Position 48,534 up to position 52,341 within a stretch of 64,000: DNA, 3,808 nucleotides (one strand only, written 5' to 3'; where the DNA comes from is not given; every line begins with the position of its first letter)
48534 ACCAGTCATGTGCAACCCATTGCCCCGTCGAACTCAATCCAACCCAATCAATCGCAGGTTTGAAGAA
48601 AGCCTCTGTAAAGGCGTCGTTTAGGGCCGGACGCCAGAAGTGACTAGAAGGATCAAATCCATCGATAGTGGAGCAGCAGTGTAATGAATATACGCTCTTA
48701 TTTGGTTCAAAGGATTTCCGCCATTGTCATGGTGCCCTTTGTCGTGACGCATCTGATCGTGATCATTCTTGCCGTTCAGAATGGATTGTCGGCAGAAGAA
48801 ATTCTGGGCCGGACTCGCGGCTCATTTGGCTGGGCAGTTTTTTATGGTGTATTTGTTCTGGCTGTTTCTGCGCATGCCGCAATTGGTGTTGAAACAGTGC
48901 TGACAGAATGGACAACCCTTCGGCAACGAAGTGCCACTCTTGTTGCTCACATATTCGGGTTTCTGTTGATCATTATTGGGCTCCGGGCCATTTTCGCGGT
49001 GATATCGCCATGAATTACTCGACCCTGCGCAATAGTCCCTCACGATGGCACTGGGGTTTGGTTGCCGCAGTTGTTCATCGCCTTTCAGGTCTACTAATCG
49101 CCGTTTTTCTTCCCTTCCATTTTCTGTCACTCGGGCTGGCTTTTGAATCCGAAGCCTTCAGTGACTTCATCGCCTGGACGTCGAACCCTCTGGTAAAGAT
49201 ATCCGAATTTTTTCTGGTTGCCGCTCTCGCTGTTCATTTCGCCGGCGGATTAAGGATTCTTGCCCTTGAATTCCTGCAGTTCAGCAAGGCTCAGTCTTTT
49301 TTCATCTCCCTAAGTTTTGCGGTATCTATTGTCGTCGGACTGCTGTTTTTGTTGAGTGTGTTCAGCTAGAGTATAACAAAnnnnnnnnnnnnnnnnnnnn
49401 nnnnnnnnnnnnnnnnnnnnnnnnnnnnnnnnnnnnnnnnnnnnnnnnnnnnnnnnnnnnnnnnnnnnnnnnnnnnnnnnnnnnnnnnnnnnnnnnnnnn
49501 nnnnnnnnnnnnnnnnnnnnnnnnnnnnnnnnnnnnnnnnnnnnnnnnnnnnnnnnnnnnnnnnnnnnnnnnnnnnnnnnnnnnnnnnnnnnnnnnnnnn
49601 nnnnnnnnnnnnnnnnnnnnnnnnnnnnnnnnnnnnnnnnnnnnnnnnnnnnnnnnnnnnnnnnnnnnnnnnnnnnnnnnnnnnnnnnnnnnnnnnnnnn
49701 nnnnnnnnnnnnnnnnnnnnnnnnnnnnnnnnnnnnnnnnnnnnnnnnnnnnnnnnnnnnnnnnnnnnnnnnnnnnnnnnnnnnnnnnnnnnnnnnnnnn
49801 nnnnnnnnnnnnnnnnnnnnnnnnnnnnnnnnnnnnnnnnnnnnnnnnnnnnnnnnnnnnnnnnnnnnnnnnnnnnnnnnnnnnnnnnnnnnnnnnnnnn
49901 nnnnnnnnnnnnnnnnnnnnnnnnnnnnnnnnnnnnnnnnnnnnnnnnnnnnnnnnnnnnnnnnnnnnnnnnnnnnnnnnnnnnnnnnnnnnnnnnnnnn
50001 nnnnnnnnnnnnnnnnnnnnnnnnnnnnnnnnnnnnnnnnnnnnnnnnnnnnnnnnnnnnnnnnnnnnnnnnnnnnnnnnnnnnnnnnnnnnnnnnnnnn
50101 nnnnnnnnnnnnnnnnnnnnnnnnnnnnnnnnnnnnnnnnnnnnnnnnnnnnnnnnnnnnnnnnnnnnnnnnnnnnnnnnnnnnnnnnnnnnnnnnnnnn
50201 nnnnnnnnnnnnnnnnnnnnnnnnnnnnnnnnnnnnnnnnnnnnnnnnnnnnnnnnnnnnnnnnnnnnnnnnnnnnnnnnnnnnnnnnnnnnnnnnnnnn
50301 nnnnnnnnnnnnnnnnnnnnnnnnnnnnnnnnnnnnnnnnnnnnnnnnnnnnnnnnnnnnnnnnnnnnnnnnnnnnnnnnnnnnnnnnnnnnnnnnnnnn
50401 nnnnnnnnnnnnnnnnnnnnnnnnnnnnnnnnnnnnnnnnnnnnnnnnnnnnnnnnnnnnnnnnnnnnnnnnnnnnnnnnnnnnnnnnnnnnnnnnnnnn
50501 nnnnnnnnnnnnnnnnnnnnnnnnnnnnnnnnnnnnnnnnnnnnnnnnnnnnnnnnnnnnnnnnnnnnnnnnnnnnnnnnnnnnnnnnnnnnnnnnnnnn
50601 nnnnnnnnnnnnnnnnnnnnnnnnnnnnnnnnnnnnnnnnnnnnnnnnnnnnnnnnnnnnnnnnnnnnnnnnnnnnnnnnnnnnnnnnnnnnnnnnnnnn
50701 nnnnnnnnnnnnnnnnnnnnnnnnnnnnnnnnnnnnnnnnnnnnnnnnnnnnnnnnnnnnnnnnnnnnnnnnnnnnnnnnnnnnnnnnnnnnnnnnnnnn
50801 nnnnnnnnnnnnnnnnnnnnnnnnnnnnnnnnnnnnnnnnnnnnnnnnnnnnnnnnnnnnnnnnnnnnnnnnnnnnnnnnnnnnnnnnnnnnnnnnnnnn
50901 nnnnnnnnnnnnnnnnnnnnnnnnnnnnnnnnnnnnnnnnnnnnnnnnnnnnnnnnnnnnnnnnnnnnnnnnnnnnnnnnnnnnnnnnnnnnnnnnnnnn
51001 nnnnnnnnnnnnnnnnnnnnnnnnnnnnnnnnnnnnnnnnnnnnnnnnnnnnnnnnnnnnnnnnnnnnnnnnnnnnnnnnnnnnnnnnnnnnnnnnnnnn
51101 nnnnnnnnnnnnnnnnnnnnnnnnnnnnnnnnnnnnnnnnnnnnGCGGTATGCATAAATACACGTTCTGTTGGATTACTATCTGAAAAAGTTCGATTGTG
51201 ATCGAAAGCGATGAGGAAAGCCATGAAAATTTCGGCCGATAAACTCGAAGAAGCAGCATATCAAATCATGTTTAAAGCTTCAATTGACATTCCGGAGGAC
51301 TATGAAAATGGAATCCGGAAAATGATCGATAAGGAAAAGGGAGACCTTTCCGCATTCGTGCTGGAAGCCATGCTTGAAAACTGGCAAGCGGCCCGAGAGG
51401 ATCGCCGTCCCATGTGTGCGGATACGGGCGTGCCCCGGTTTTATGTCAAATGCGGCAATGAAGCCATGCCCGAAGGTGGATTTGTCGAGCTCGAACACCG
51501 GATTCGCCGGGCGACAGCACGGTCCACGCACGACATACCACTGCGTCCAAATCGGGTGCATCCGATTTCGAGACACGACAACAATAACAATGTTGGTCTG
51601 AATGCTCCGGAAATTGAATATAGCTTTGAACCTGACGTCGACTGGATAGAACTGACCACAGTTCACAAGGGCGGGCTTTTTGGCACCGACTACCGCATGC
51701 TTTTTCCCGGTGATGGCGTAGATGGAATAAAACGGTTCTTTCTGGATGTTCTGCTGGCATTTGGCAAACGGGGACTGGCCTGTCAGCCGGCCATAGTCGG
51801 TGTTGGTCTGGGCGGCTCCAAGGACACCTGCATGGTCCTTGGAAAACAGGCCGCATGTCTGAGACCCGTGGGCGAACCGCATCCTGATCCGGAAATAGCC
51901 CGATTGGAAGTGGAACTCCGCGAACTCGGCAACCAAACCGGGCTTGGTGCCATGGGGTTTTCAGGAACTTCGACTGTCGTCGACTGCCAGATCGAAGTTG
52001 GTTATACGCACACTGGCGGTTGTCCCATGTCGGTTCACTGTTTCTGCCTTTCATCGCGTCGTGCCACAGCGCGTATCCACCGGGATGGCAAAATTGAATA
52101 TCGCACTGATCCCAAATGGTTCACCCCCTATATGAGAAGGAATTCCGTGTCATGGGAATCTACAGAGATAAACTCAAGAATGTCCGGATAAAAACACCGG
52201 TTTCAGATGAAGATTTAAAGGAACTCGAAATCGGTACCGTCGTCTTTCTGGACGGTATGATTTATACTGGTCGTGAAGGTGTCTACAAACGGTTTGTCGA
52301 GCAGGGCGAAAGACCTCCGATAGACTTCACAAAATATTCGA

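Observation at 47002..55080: GntR-linked cluster joining a divergent four-subunit SDH/FRD paralog to an Fe-S hydro-lyase, a TarD-like enolase and a D-2-hydroxyacid dehydrogenase: candidate uncharacterised tartrate / C4-dicarboxylate respiratory module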

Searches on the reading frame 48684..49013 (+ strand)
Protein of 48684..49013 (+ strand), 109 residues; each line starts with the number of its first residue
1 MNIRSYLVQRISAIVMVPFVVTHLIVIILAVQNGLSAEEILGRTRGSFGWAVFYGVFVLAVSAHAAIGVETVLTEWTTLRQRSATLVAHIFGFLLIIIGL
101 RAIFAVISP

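Call 3: search_protein_families(library=pfam, proteins=[window:48684-49013:+])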
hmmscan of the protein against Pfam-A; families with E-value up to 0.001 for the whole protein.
window:48684-49013:+ (109 aa): 1 family
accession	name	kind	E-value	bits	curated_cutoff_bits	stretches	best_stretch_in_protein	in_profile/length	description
PF01127.27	Sdh_cyt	-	1.2e-06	29.1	25.8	1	6-92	23-114/122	Succinate dehydrogenase/Fumarate reductase transmembrane subunit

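Call 4: search_protein_families(library=ncbifam, proteins=[window:48684-49013:+])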
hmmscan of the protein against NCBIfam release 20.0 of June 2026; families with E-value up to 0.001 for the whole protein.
window:48684-49013:+ (109 aa): 2 families
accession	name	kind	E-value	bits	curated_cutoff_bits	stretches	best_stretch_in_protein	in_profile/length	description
TIGR02968.1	succ_dehyd_anc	equivalog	1.6e-08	34.7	41.8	1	4-103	6-101/105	succinate dehydrogenase, hydrophobic membrane anchor protein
NF010073.0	PRK13554.1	subfamily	0.00037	20.2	221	1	4-105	124-223/241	fumarate reductase cytochrome b-556 subunit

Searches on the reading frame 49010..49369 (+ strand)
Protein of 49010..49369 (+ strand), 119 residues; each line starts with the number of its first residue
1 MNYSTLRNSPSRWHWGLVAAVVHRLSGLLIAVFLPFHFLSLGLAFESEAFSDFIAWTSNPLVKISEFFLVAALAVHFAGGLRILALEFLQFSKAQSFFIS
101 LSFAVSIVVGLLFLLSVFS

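Call 3: search_protein_families(library=pfam, proteins=[window:49010-49369:+])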
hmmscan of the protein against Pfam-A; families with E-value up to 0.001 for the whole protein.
window:49010-49369:+ (119 aa): 1 family
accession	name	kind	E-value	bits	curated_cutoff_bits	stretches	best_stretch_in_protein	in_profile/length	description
PF01127.27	Sdh_cyt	-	4.8e-10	40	25.8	1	11-109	14-118/122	Succinate dehydrogenase/Fumarate reductase transmembrane subunit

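Call 4: search_protein_families(library=ncbifam, proteins=[window:49010-49369:+])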
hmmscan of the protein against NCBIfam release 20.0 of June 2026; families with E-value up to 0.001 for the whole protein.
window:49010-49369:+ (119 aa): 3 families
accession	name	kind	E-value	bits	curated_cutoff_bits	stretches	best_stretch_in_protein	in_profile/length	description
TIGR02970.1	succ_dehyd_cytB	equivalog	3.2e-13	50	52.3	1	12-113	13-117/120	succinate dehydrogenase, cytochrome b556 subunit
NF007021.0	PRK09487.1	equivalog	9.9e-05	22.5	180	1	17-112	24-123/129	succinate dehydrogenase cytochrome b556 subunit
TIGR02968.1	succ_dehyd_anc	equivalog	0.00013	22.1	41.8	1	17-117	5-104/105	succinate dehydrogenase, hydrophobic membrane anchor protein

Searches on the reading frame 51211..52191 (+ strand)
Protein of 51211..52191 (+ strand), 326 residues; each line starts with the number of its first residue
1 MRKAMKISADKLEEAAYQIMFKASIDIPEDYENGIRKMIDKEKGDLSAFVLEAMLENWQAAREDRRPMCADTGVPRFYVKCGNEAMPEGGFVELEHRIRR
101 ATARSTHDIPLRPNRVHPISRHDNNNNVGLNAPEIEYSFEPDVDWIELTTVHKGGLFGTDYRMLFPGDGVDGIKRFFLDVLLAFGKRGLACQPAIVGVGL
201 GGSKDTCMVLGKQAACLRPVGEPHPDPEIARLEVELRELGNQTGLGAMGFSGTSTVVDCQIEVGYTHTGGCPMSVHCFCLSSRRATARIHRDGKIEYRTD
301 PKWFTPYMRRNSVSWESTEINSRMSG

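Call 3: search_protein_families(library=pfam, proteins=[window:51211-52191:+])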
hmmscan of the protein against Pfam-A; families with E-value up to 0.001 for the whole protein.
window:51211-52191:+ (326 aa): 1 family
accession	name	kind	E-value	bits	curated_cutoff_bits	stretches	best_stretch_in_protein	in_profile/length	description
PF05681.19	Fumerase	-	1.7e-69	234.6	25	1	14-287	2-269/270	Fumarate hydratase (Fumerase)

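Call 4: search_protein_families(library=ncbifam, proteins=[window:51211-52191:+])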
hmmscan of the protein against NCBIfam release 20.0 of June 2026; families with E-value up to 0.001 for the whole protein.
window:51211-52191:+ (326 aa): 4 families
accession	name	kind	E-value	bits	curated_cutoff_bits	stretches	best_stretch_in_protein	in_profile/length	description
TIGR00722.1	ttdA_fumA_fumB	subfamily_domain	3.4e-67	226.5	100.65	1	13-289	2-273/273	hydrolyase, tartrate alpha subunit/fumarate domain protein, Fe-S type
NF004885.0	PRK06246.1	equivalog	1.2e-62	211.7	276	1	6-289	3-279/279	fumarate hydratase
NF006084.0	PRK08230.1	equivalog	6.2e-48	163.4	365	1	8-296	10-294/303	L(+)-tartrate dehydratase subunit alpha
NF011920.0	PRK15391.1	subfamily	0.00038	18.8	1094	1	5-295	40-335/548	class I fumarate hydratase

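Call 61: search_solved_structures(query=window:51211-52191:+, max_evalue=0.001, show_alignments=2)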
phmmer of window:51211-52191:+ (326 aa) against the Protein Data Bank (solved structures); distinct sequences matched with E-value up to 0.001: 6.
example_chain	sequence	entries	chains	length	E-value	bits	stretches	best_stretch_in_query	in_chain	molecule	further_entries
7xky_A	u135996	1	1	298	3.7e-58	200.4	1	11-295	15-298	Fumarate hydratase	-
6mso_A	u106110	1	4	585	3.4e-08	36.1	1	34-311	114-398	fumarate hydratase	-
6uqb_A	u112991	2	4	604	0.00055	22.3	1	2-310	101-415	Fumarate hydratase 2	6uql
5l2r_A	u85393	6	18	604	0.00055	22.3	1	2-310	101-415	Fumarate hydratase | fumarate hydratase 2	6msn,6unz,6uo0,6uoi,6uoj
6up9_A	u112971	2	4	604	0.00055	22.3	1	2-310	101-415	Fumarate hydratase 2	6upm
6uq8_A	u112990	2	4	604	0.00055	22.3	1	2-310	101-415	Fumarate hydratase 2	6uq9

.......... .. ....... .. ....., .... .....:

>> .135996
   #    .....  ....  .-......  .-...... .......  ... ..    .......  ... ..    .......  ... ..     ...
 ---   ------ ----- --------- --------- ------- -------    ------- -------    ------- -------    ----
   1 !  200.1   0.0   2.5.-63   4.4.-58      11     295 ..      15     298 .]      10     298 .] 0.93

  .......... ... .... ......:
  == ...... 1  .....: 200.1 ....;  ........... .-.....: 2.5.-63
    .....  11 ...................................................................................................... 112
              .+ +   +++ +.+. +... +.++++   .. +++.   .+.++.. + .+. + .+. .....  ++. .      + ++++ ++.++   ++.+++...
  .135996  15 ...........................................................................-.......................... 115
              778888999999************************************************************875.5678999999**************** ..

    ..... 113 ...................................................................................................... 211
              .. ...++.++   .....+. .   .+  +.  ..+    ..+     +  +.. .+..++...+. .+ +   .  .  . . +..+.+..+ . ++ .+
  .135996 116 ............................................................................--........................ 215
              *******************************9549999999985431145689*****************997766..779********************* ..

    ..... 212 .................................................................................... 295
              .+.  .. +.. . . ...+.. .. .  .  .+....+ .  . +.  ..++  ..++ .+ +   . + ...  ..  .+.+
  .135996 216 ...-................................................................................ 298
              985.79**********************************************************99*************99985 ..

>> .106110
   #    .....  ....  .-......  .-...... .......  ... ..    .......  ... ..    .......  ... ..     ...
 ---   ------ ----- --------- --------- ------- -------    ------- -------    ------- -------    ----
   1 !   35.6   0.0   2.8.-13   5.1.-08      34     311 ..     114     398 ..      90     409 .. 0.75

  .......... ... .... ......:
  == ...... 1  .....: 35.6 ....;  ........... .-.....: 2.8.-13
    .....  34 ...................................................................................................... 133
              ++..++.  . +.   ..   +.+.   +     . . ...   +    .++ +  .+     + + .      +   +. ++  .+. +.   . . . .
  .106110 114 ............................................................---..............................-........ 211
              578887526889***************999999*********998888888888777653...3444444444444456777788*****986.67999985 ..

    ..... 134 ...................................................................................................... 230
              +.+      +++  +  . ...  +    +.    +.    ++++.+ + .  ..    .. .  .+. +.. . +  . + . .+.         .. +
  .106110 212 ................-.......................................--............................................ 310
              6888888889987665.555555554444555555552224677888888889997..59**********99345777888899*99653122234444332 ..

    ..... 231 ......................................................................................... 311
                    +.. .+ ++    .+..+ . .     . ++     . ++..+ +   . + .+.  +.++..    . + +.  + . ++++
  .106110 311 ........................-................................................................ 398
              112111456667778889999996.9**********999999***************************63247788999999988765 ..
